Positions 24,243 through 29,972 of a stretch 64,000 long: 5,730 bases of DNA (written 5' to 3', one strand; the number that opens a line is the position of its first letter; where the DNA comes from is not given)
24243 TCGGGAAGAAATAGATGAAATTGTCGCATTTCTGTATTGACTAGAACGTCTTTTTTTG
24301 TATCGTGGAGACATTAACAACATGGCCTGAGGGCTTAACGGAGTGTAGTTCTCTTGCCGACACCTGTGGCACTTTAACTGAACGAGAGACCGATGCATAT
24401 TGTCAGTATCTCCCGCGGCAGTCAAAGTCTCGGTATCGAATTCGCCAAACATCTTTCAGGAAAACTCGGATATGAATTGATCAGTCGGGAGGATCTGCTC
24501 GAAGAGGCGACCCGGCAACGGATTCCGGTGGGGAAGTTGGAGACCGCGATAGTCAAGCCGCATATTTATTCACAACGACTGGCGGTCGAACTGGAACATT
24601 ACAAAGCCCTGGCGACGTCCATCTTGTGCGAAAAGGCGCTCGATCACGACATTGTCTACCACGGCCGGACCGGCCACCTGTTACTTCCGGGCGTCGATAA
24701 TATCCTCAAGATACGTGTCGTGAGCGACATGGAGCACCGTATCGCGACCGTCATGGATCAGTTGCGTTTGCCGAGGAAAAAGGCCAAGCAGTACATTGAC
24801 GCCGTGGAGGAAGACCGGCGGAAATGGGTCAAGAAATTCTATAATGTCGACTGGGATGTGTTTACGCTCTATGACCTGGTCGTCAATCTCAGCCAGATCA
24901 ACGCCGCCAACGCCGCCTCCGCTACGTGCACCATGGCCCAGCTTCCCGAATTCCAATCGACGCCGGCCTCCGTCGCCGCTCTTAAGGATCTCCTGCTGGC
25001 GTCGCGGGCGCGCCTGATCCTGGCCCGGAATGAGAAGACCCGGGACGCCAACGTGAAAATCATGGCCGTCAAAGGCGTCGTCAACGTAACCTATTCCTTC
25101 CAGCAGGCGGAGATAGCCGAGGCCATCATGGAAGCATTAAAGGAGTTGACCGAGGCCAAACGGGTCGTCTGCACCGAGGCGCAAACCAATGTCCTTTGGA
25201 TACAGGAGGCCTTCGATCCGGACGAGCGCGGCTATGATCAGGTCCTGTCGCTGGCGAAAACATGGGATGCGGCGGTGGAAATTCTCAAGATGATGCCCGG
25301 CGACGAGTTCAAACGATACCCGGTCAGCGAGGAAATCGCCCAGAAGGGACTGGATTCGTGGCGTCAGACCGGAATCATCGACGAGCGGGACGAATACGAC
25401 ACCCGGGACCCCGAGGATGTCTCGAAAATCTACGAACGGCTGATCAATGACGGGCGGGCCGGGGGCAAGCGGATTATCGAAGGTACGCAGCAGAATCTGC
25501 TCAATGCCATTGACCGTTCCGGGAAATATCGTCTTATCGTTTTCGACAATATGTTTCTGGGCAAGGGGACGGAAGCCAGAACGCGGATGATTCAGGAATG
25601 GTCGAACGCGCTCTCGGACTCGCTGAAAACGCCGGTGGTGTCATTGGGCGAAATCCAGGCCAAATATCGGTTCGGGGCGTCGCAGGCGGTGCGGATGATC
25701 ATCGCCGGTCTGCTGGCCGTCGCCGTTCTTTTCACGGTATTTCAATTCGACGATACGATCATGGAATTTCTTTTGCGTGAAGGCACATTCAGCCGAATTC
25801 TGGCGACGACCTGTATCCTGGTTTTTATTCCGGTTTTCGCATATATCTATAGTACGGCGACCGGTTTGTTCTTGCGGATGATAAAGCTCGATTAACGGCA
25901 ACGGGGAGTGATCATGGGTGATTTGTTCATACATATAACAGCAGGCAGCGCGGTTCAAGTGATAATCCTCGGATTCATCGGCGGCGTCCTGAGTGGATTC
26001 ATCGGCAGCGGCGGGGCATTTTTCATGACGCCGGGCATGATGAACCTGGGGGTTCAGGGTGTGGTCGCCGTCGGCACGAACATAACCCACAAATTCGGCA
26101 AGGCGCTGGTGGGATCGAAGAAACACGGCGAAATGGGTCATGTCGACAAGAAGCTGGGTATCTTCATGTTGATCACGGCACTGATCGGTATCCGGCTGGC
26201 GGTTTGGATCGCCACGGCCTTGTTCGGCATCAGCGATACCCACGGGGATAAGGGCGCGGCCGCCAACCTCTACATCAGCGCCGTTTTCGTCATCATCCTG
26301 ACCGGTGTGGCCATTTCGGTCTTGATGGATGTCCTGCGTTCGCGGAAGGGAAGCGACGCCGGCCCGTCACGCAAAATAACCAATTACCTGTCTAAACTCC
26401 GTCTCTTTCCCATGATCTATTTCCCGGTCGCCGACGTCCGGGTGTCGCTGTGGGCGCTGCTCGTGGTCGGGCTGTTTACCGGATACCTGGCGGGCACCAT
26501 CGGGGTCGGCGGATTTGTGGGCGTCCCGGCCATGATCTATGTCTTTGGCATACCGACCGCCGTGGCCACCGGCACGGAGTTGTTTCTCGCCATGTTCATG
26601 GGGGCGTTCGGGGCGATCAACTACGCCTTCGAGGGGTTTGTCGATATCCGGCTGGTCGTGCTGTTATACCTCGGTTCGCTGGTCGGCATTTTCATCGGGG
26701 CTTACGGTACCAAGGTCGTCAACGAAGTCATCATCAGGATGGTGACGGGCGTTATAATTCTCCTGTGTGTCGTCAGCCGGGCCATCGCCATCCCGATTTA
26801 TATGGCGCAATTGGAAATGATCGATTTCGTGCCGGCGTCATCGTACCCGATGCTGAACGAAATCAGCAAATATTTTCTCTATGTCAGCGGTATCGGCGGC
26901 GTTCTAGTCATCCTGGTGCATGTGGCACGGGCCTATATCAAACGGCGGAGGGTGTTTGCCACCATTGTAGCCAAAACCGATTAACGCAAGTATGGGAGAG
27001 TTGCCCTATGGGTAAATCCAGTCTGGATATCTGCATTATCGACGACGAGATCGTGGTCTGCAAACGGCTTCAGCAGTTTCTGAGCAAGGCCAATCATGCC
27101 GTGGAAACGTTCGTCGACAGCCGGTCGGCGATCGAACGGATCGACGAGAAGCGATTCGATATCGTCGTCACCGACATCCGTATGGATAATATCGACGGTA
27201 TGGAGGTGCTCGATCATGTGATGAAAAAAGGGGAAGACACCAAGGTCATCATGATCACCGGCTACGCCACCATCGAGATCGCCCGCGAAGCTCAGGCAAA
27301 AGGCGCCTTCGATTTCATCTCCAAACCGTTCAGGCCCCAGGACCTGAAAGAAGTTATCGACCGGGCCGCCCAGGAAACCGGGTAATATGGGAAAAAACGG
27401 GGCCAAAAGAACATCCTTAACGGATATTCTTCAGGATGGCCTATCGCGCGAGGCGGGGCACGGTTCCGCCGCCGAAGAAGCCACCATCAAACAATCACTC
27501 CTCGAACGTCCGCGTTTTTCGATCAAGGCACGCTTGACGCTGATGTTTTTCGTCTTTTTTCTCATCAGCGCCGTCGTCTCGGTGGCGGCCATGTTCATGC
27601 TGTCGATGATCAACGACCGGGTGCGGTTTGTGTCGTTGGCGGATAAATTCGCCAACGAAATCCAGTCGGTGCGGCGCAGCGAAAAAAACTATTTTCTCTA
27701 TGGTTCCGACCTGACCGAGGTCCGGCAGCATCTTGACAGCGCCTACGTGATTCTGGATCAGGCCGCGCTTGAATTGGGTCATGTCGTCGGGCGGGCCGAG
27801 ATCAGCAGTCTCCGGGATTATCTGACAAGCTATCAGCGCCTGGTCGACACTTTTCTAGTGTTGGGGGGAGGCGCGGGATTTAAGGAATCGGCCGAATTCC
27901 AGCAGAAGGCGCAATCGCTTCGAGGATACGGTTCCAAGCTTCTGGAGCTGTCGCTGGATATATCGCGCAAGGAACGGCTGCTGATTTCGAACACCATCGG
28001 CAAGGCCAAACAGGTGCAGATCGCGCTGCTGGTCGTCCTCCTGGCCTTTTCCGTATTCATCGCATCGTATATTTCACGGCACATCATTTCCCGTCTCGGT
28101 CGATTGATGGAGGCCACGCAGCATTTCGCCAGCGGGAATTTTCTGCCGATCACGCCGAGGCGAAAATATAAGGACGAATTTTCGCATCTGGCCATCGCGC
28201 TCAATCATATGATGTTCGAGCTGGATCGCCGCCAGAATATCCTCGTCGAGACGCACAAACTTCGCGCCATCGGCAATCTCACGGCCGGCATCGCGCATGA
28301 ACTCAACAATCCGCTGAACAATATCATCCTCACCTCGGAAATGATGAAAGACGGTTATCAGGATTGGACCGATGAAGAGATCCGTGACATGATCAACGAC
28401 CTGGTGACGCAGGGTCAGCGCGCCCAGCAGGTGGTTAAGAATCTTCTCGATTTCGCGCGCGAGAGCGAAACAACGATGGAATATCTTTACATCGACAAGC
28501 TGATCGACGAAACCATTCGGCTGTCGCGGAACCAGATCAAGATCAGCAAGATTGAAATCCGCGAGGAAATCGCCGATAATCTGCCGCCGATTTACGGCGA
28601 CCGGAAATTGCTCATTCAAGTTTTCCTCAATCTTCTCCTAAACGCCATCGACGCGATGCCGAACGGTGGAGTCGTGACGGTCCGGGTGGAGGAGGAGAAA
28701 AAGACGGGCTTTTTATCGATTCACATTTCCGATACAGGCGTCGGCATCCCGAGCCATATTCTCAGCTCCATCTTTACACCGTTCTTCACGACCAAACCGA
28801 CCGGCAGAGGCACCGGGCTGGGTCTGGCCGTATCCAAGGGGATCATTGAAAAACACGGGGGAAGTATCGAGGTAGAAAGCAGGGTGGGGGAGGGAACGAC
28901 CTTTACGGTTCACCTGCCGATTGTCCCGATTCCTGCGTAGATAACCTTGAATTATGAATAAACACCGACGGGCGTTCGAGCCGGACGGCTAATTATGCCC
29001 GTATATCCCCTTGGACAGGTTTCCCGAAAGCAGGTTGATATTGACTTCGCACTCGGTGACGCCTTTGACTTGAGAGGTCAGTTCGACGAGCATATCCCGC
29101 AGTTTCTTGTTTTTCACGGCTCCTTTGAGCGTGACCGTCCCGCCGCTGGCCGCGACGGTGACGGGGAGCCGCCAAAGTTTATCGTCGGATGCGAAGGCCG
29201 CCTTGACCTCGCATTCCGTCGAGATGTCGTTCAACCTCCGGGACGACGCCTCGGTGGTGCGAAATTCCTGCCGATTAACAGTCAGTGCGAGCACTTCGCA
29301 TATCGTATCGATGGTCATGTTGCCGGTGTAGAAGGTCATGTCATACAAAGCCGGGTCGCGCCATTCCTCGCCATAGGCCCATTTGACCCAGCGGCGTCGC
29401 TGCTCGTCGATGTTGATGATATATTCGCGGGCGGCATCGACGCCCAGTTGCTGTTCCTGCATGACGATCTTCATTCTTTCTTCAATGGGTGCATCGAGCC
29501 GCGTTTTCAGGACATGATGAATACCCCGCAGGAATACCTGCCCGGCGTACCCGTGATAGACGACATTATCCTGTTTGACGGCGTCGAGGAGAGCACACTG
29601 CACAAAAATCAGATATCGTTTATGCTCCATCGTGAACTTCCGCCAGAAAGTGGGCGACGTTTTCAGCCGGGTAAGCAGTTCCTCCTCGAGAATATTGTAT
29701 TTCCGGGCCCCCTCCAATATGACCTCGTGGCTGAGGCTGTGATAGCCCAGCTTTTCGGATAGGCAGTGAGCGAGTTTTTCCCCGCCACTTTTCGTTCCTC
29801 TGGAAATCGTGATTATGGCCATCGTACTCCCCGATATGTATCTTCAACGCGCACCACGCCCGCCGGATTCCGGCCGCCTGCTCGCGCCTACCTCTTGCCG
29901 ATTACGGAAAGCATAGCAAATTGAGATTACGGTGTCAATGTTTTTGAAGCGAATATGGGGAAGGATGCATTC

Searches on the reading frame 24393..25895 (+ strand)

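Call 44: search_protein_families(library=pfam, proteins=[window:24393-25895:+], max_evalue=0.00001)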
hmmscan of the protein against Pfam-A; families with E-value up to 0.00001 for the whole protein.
window:24393-25895:+ (500 aa): 1 family
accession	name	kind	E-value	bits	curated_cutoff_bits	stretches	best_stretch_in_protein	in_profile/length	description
PF13189.12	Cytidylate_kin2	-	6.4e-29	101.8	28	1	3-168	1-176/176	Cytidylate kinase-like family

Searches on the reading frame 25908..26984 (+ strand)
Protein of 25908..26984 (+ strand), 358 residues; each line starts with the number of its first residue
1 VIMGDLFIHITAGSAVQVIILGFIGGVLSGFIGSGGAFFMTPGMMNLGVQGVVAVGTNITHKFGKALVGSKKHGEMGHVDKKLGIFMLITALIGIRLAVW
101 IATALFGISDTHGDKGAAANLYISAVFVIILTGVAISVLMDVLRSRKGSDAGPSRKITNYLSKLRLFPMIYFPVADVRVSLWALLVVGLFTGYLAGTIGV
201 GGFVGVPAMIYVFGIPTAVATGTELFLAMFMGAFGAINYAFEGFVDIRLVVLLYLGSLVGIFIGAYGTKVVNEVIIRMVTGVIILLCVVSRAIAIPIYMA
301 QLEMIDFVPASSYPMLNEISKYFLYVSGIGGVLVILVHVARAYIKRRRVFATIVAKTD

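Call 44: search_protein_families(library=pfam, proteins=[window:25908-26984:+], max_evalue=0.00001)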
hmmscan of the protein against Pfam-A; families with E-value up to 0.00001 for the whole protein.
window:25908-26984:+ (358 aa): 1 family
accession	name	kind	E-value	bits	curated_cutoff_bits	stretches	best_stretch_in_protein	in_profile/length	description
PF01925.25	TauE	-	1.5e-36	126.7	32.6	1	19-288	2-234/237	Sulfite exporter TauE/SafE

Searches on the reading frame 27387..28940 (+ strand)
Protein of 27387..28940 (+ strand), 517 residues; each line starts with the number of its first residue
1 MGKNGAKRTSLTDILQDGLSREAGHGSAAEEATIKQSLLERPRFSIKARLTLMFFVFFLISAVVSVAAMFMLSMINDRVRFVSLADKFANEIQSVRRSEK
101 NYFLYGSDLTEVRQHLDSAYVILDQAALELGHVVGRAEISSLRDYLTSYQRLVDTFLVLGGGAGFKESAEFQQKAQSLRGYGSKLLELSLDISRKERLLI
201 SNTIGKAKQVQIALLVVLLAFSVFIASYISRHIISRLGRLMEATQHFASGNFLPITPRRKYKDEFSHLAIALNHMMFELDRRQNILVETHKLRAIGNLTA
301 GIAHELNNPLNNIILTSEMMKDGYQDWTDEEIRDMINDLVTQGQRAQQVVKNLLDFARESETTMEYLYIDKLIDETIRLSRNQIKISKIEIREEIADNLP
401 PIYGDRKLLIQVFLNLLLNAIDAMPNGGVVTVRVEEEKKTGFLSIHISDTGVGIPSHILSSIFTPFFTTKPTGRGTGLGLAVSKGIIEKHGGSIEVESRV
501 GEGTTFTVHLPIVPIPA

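Call 44: search_protein_families(library=pfam, proteins=[window:27387-28940:+], max_evalue=0.00001)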
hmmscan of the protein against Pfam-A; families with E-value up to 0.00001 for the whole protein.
window:27387-28940:+ (517 aa): 3 families
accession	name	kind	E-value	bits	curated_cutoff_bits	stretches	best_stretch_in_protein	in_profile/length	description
PF02518.31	HATPase_c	-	5.4e-32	111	26.4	1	404-512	1-109/111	Histidine kinase-, DNA gyrase B-, and HSP90-like ATPase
PF00512.31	HisKA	-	2.5e-15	56.7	26.9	1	296-359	3-63/66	His Kinase A (phospho-acceptor) domain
PF00672.30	HAMP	-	2.1e-07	31.6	25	1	229-279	2-51/53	HAMP domain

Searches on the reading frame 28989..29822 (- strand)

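Call 44: search_protein_families(library=pfam, proteins=[window:28989-29822:-], max_evalue=0.00001)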
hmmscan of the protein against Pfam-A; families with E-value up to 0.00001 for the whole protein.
window:28989-29822:- (277 aa): 2 families
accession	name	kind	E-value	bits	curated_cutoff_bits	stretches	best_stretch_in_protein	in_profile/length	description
PF13189.12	Cytidylate_kin2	-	2.3e-34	119.5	28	1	3-166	1-174/176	Cytidylate kinase-like family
PF04972.22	BON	-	1.5e-07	32.1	27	1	205-258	8-61/69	BON domain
